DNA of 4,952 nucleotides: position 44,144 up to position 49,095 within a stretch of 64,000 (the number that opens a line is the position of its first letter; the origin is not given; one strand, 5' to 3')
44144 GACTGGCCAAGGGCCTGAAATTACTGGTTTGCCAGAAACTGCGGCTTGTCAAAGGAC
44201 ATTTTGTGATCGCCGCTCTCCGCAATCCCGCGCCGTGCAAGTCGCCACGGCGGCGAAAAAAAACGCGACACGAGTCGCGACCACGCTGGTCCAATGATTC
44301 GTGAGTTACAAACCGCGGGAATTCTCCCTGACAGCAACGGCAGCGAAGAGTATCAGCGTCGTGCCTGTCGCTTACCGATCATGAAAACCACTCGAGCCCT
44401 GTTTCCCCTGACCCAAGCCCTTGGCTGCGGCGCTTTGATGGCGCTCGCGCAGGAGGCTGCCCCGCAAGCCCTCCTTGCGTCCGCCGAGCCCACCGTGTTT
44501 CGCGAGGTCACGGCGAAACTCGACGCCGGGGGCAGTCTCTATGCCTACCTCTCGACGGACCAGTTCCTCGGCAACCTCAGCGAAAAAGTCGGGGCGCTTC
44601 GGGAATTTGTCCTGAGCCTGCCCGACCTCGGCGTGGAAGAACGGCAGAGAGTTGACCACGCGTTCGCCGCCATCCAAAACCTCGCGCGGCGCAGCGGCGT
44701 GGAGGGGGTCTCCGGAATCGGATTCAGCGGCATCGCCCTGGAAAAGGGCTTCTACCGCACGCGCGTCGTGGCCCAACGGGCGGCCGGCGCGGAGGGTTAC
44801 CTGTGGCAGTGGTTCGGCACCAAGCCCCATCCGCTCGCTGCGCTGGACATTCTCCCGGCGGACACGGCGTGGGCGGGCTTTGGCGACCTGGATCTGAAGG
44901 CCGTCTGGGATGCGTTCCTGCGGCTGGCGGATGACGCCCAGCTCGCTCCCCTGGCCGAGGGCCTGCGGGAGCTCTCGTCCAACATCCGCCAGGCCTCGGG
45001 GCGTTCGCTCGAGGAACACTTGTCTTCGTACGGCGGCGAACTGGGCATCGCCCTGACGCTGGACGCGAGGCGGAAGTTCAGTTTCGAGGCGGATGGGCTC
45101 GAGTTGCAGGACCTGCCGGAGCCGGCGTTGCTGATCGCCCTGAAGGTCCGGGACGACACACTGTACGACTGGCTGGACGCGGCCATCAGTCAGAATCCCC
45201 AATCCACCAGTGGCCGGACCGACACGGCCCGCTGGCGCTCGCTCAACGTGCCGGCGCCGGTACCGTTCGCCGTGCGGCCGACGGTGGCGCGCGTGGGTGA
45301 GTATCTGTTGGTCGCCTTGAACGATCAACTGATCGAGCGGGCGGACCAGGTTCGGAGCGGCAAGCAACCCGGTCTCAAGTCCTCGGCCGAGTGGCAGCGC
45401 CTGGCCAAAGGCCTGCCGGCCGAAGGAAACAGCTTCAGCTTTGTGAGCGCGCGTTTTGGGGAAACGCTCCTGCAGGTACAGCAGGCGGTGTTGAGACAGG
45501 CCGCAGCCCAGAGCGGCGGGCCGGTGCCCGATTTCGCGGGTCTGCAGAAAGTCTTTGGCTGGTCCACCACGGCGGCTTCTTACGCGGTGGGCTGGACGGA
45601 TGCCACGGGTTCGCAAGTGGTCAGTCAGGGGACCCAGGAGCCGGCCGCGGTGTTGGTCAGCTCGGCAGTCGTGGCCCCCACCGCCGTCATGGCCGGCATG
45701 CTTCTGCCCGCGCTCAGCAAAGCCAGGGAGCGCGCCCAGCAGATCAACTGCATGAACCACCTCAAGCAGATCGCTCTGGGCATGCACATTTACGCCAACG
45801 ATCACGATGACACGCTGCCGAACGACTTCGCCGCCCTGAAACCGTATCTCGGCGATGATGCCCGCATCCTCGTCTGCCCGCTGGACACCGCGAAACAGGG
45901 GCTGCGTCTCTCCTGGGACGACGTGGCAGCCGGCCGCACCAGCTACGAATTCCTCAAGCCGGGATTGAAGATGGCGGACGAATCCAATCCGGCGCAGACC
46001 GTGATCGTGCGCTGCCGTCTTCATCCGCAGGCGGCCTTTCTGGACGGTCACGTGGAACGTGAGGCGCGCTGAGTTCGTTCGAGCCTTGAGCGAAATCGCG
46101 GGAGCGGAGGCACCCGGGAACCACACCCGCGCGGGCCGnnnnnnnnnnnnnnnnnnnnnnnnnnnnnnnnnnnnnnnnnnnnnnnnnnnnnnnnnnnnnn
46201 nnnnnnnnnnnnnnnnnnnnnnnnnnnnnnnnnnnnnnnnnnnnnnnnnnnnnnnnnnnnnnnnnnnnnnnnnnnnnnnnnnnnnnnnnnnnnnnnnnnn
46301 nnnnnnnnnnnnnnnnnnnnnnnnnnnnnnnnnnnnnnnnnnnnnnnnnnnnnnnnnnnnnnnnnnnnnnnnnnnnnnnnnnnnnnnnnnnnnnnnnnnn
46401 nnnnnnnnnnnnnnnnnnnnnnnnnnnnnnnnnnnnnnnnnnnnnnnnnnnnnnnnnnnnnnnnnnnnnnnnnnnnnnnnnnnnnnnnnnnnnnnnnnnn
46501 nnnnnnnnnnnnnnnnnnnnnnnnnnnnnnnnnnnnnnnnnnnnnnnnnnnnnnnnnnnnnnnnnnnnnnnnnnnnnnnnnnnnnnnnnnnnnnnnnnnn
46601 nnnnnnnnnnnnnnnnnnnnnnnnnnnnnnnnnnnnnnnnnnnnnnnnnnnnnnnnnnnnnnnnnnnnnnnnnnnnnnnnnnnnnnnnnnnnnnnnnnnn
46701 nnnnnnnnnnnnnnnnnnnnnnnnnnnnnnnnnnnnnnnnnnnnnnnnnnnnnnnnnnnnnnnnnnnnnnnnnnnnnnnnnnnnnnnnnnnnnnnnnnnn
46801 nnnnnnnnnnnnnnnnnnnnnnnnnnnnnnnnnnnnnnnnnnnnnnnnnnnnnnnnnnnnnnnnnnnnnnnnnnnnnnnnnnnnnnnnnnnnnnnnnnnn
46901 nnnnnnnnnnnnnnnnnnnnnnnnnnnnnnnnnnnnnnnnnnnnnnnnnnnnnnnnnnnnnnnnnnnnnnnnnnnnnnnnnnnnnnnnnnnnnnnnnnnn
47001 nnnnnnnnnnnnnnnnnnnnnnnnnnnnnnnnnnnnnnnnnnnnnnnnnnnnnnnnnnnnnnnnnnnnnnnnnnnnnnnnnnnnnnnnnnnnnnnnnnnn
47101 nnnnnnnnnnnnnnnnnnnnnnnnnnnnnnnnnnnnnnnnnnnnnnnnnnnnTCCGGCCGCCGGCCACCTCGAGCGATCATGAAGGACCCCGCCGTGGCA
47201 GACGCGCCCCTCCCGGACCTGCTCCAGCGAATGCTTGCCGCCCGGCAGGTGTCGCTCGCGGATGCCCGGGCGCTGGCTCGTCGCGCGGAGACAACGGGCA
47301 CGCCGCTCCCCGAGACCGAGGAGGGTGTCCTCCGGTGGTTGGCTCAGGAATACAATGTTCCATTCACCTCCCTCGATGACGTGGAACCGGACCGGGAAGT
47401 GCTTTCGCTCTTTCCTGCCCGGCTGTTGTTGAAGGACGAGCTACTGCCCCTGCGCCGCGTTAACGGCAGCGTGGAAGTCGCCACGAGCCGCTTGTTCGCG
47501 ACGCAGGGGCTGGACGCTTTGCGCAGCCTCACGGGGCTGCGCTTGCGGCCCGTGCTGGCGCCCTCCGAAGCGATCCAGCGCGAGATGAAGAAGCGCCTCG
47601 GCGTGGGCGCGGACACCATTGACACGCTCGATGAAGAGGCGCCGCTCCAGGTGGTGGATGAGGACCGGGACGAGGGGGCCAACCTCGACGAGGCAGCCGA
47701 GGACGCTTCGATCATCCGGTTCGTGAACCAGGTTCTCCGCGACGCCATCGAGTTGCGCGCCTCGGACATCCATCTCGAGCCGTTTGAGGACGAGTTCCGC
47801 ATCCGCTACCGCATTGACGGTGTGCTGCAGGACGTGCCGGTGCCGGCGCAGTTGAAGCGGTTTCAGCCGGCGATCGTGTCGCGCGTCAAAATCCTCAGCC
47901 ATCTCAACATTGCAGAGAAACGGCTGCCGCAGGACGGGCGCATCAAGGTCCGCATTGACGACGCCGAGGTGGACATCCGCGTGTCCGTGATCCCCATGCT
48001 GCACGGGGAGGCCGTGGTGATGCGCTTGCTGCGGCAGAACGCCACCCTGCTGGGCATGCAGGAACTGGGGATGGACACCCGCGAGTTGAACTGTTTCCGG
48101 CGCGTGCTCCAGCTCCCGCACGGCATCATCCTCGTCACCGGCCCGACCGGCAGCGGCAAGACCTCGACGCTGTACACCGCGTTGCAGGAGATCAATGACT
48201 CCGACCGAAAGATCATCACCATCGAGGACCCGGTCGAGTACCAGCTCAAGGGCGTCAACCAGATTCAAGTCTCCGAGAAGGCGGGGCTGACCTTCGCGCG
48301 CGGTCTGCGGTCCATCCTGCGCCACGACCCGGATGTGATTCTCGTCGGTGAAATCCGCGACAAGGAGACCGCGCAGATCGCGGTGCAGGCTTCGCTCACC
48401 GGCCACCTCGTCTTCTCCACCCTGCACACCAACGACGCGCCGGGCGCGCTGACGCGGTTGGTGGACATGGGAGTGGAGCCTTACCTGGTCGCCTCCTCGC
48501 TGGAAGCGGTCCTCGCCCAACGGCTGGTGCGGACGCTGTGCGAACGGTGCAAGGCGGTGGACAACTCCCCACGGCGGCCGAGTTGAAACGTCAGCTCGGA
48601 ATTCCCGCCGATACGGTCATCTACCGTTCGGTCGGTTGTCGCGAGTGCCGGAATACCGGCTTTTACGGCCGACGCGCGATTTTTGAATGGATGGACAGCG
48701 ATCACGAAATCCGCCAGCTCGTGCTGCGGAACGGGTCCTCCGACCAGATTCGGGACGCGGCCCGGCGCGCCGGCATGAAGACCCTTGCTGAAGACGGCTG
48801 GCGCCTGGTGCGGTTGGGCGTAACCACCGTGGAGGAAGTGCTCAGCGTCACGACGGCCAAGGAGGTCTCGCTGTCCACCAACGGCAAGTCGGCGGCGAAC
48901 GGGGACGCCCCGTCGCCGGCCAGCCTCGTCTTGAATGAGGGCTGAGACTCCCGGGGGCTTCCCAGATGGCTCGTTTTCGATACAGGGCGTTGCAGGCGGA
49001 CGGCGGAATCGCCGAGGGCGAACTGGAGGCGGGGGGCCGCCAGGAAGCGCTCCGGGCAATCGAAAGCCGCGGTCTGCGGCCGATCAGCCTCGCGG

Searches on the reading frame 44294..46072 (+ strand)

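Call 23: search_protein_families(library=pfam, proteins=[window:44294-46072:+], max_evalue=0.001)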
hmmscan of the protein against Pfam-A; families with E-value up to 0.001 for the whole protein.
window:44294-46072:+ (592 aa): 1 family
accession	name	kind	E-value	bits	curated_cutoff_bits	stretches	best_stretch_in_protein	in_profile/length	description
PF07596.16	SBP_bac_10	-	1.8e-05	25.4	23.3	1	476-509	2-34/268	Protein of unknown function (DUF1559)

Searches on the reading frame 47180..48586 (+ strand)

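Call 23: search_protein_families(library=pfam, proteins=[window:47180-48586:+], max_evalue=0.001)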
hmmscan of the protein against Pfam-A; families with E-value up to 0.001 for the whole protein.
window:47180-48586:+ (468 aa): 6 families
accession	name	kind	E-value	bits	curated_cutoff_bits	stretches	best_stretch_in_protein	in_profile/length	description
PF00437.27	T2SSE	-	4.9e-123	410.9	24.9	1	171-459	1-287/370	Type II/IV secretion system protein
PF05157.20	MshEN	-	2e-16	60.2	23.1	1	58-134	1-78/90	MshEN domain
PF13604.12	AAA_30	-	1.2e-05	25.6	27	0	305-346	9-50/191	AAA domain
PF13191.12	AAA_16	-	0.0004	21.4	32.6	1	304-421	14-117/167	AAA ATPase domain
PF13245.12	AAA_19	-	0.00063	20.4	25.1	0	311-345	8-44/134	AAA domain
PF13401.12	AAA_22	-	0.00073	20.3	27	0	314-355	5-46/130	AAA domain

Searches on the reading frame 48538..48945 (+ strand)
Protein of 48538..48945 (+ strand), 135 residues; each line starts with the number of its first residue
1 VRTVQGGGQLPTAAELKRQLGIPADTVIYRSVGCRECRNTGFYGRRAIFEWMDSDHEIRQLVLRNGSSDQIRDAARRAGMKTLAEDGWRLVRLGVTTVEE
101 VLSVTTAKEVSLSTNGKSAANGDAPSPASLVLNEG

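Call 23: search_protein_families(library=pfam, proteins=[window:48538-48945:+], max_evalue=0.001)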
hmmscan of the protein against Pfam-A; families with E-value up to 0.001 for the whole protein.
window:48538-48945:+ (135 aa): 1 family
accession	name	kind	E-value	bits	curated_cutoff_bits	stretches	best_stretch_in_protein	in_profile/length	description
PF00437.27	T2SSE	-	4.2e-12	45.8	24.9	1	26-102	294-369/370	Type II/IV secretion system protein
